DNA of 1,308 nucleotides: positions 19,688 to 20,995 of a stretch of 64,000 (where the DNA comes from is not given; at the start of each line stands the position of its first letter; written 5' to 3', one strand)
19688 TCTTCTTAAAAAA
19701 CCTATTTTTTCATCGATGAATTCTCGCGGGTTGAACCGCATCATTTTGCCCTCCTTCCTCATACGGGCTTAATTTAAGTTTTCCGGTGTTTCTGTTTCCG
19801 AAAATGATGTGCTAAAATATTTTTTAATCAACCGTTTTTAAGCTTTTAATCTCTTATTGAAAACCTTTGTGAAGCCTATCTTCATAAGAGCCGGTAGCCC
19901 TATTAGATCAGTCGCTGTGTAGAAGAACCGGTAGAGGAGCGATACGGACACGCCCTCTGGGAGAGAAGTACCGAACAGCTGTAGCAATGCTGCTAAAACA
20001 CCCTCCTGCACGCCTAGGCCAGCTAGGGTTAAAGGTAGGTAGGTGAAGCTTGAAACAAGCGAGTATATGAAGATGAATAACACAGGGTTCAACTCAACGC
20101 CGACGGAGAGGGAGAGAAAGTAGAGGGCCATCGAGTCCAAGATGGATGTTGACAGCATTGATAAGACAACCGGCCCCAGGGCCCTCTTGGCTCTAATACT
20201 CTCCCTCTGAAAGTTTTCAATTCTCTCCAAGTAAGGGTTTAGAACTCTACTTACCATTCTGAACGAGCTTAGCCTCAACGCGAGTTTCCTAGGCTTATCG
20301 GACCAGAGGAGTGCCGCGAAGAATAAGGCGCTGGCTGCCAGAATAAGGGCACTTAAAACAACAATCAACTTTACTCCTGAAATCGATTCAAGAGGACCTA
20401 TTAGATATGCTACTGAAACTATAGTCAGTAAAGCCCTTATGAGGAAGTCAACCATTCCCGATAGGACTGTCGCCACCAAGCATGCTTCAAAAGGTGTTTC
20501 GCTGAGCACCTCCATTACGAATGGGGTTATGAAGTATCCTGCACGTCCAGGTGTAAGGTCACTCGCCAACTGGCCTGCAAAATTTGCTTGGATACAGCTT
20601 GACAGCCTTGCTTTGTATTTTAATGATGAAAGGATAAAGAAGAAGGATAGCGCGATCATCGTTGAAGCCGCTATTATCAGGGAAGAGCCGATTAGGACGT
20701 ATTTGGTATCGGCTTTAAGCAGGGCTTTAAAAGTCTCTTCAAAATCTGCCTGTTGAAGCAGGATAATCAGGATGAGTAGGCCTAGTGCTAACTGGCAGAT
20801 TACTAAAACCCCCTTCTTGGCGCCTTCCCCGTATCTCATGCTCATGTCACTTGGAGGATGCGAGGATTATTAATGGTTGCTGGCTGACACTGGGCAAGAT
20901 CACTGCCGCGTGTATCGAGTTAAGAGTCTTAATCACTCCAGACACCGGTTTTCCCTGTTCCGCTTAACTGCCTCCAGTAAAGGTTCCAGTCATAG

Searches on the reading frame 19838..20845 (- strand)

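Call 8: search_protein_families(library=pfam, proteins=[window:19838-20845:-], max_evalue=0.00001)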
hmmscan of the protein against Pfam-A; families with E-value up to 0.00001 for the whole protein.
window:19838-20845:- (335 aa): 1 family
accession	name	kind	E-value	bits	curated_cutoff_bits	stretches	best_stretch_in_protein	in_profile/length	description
PF03706.18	LPG_synthase_TM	-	7.4e-35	121.3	33.4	1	16-311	2-296/302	Lysylphosphatidylglycerol synthase TM region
